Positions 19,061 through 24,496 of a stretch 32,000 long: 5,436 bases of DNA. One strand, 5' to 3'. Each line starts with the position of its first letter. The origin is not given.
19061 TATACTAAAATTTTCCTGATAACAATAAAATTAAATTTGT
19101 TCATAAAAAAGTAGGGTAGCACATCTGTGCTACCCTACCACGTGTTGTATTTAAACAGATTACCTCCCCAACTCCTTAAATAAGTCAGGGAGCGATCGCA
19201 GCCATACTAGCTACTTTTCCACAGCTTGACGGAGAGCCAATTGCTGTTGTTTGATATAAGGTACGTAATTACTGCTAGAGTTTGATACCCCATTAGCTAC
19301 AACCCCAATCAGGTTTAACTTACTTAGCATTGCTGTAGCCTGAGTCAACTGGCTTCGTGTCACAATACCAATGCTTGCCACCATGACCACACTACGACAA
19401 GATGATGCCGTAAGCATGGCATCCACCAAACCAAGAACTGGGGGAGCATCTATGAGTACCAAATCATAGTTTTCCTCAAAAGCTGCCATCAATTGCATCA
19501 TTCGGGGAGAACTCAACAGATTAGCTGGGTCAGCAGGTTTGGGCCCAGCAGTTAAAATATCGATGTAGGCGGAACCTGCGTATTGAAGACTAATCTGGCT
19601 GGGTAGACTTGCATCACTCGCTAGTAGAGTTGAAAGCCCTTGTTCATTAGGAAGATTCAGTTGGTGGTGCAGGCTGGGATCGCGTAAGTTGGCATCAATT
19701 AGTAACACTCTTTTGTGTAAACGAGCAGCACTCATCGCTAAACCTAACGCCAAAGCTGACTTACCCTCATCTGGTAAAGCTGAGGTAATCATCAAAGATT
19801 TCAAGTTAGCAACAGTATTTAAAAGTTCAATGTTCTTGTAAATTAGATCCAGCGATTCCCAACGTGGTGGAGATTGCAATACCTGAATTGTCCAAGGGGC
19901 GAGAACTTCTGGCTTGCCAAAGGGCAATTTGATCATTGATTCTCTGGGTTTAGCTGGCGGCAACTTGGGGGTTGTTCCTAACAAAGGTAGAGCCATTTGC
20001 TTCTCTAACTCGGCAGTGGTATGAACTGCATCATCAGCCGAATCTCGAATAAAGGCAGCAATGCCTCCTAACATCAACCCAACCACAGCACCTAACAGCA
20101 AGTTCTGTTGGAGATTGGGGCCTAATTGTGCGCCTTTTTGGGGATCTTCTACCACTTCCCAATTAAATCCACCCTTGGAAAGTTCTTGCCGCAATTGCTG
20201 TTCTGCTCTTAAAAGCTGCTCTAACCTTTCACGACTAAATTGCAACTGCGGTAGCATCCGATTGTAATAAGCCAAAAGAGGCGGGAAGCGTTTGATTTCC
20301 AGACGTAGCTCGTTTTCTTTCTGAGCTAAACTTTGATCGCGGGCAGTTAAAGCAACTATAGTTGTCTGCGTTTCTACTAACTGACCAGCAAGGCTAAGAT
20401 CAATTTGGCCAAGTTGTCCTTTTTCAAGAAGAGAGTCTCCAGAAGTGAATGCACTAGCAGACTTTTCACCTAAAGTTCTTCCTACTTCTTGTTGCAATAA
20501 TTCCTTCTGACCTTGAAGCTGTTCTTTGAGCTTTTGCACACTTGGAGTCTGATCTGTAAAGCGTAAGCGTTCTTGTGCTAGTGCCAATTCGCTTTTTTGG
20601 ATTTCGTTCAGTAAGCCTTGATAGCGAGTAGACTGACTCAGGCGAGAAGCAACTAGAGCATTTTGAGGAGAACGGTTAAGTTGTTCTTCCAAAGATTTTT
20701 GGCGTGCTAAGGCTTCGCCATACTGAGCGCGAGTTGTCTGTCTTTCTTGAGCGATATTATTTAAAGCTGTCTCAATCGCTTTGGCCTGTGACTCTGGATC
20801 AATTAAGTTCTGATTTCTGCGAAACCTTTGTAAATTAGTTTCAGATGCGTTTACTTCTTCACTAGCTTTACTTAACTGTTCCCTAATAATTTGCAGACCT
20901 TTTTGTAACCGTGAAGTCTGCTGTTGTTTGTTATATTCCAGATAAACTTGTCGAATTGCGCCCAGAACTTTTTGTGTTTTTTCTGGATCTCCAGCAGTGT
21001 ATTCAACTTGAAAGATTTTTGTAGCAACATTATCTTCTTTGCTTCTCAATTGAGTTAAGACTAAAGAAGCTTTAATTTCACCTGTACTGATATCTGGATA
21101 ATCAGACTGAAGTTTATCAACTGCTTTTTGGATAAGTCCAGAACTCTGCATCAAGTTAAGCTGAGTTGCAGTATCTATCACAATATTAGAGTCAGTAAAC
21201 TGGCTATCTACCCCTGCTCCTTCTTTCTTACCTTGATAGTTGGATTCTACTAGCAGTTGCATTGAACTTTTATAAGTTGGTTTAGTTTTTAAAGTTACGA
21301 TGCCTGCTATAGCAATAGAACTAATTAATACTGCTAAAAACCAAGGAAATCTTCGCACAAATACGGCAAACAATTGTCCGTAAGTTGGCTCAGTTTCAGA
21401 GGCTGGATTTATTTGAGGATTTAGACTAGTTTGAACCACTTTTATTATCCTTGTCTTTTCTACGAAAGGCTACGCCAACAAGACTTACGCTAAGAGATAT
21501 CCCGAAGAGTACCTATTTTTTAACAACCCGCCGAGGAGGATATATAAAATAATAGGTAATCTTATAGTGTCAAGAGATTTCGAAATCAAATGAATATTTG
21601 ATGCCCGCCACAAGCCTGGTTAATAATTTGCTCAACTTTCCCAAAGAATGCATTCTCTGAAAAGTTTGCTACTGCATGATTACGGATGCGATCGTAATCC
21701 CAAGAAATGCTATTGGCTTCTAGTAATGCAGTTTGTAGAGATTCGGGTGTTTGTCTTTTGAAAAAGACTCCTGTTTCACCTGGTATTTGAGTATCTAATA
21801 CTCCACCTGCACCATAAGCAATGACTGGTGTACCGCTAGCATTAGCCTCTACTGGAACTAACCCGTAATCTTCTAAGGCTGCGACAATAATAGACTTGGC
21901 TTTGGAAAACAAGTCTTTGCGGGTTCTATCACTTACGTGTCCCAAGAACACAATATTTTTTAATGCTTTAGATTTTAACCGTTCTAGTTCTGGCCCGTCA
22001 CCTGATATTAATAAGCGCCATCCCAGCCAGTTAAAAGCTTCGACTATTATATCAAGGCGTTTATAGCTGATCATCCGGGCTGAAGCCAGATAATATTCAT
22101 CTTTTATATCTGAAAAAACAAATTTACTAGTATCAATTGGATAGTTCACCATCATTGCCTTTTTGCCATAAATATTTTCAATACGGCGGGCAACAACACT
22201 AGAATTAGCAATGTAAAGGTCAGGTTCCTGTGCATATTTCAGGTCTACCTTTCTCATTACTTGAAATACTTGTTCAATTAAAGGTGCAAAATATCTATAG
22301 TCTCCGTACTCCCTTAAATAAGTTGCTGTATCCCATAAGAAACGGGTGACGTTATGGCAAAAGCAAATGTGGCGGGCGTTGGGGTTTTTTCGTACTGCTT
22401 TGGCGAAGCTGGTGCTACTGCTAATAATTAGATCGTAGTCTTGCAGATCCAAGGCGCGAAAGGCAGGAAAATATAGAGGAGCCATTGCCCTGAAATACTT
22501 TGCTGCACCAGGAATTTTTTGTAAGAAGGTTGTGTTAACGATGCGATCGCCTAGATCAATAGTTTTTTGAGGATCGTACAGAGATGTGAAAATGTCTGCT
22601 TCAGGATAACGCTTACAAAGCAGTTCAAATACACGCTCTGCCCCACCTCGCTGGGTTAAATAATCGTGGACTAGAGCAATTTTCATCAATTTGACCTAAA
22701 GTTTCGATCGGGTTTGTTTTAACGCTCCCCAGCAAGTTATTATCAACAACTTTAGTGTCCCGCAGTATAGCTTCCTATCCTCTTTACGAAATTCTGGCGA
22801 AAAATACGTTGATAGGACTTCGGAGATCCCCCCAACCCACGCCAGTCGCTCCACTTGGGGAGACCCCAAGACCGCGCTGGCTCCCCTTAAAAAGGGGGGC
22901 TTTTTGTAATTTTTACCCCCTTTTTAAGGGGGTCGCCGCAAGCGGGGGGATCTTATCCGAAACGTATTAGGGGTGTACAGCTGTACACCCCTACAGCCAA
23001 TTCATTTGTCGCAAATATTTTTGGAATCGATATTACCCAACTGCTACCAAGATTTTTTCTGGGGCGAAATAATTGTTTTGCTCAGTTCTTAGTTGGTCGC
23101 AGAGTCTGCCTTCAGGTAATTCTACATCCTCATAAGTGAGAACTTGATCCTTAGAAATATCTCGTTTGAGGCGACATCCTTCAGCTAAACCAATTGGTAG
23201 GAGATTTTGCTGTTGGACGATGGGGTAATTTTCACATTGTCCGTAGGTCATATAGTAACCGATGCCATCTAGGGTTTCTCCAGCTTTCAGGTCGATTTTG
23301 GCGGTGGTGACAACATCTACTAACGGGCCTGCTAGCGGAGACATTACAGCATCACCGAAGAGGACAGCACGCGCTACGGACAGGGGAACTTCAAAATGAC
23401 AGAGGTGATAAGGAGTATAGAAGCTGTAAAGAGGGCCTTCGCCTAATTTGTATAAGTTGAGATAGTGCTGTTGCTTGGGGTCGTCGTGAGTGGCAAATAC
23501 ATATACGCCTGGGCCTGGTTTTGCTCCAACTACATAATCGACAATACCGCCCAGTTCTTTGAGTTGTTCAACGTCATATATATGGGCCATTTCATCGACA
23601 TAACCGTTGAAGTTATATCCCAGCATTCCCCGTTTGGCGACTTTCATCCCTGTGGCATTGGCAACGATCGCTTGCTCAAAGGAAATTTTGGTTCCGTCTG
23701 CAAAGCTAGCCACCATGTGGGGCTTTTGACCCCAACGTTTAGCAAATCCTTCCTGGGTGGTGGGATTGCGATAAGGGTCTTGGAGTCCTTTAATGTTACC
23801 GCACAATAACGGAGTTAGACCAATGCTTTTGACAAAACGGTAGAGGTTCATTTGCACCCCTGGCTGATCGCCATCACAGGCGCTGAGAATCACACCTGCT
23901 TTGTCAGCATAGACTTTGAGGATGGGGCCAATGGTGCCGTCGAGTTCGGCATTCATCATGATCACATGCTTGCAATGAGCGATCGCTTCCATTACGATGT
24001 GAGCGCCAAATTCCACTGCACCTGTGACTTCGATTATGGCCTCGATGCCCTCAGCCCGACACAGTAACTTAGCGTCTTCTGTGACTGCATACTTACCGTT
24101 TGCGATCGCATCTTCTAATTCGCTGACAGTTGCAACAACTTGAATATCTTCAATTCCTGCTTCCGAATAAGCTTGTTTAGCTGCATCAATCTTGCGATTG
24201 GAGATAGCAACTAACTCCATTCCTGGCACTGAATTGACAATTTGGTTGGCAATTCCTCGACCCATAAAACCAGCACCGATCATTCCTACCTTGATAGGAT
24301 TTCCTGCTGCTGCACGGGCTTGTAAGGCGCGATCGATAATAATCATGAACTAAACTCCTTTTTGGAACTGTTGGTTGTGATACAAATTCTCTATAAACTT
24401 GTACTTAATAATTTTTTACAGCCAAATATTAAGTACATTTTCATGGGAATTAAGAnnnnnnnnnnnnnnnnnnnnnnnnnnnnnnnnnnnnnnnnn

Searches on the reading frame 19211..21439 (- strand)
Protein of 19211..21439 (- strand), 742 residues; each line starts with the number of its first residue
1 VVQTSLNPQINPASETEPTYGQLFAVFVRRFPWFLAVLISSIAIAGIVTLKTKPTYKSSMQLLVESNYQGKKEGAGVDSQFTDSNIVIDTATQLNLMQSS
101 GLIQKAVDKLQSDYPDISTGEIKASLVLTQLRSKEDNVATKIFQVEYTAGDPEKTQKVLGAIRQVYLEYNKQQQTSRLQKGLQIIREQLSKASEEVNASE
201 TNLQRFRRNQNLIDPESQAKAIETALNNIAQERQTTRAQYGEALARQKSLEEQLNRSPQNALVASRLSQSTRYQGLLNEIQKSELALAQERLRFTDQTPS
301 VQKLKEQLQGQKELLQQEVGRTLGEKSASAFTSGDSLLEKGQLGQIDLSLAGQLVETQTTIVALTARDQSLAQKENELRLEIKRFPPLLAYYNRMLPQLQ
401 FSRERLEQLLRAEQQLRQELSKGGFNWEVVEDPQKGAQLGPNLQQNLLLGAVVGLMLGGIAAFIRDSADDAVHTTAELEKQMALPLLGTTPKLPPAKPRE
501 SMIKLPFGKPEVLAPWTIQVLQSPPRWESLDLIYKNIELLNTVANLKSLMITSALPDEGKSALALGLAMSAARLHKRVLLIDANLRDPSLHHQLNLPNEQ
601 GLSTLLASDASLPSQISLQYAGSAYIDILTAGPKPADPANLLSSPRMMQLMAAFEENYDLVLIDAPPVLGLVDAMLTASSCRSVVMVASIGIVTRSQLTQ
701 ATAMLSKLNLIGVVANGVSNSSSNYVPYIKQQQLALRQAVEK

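Call 12: search_protein_families(library=pfam, proteins=[window:19211-21439:-], max_evalue=0.001)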
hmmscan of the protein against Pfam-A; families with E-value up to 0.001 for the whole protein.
window:19211-21439:- (742 aa): 4 families
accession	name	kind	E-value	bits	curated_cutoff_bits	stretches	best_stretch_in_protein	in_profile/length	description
PF02706.20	Wzz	-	3e-06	27.9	25.5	1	22-109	7-90/91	Chain length determinant protein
PF01656.29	CbiA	-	1.9e-05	25.1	25.4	1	551-732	3-99/125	CobQ/CobB/MinD/ParA nucleotide binding domain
PF10609.15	ParA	-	3e-05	24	27.1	1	552-716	9-173/246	NUBPL iron-transfer P-loop NTPase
PF13614.12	AAA_31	-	4.4e-05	23.9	27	1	559-680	14-142/177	AAA domain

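Call 74: search_protein_families(library=ncbifam, proteins=[window:19211-21439:-], max_evalue=0.001)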
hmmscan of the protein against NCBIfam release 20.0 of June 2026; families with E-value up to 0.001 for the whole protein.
window:19211-21439:- (742 aa): 13 families
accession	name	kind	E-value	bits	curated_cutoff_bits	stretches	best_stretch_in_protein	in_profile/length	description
NF007350.0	PRK09841.1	equivalog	1.7e-35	122.3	1248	2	547-725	532-710/726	tyrosine-protein kinase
TIGR01007.1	eps_fam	subfamily_domain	7.2e-35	120.4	108.05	1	533-728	6-200/204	polysaccharide biosynthesis tyrosine autokinase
TIGR03018.1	pepcterm_TyrKin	hypoth_equivalog_domain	8.7e-32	110.1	230.65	1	542-716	31-207/207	XrtA-associated tyrosine autokinase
NF008568.0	PRK11519.1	equivalog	3.1e-31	108.3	1068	2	547-728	527-708/720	tyrosine-protein kinase Wzc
TIGR01005.1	eps_transp_fam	subfamily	1.3e-30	106.3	411.7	1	22-718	8-713/754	exopolysaccharide transport protein family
TIGR03029.1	EpsG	equivalog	6.6e-27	94.4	313.8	1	547-715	104-267/274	chain length determinant protein tyrosine kinase EpsG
TIGR03007.1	pepcterm_ChnLen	equivalog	2.2e-24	85.5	278.85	1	140-493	121-463/498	XrtA system polysaccharide chain length determinant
TIGR03017.1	EpsF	equivalog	1.1e-09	37.6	422.75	1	21-322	4-305/444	chain length determinant protein EpsF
TIGR01006.1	polys_exp_MPA1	subfamily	1.9e-09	37.3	296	1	436-493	167-224/226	CspC family polysaccharide chain length determinant protein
TIGR01969.1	minD_arch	subfamily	2.9e-07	29.9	201.75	1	551-723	5-175/251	cell division ATPase MinD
TIGR03815.1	CpaE_hom_Actino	equivalog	0.00011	21.4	154.45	1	559-689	124-253/340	septum site-determining protein Ssd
TIGR03453.1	partition_RepA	equivalog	0.00021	20.3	348.45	1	646-729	223-303/387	plasmid partitioning protein RepA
TIGR01010.1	BexC_CtrB_KpsE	subfamily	0.00038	19.6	437.5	1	142-244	132-234/362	polysaccharide export inner-membrane protein, BexC/CtrB/KpsE family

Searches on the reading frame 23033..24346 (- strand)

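Call 12: search_protein_families(library=pfam, proteins=[window:23033-24346:-], max_evalue=0.001)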
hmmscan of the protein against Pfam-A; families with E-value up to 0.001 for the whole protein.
window:23033-24346:- (437 aa): 6 families
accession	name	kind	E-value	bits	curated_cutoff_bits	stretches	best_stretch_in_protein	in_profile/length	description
PF21135.2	DRL_cat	-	7.1e-55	185.9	27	1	159-320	1-164/164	Oxidoreductase DRL, catalytic domain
PF01408.29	GFO_IDH_MocA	-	1.7e-06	29.1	24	1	18-130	1-91/120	Oxidoreductase family, NAD-binding Rossmann fold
PF08666.17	SAF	-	1.6e-05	25.8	21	1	345-409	2-63/63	SAF domain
PF01488.26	Shikimate_DH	-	0.00012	22.7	24.3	1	18-84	13-76/138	Shikimate / quinate 5-dehydrogenase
PF02737.24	3HCDH_N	-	0.00028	21.3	22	1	19-107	1-89/180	3-hydroxyacyl-CoA dehydrogenase, NAD binding domain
PF03447.22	NAD_binding_3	-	0.0004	21.5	24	1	24-134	1-91/116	Homoserine dehydrogenase, NAD binding domain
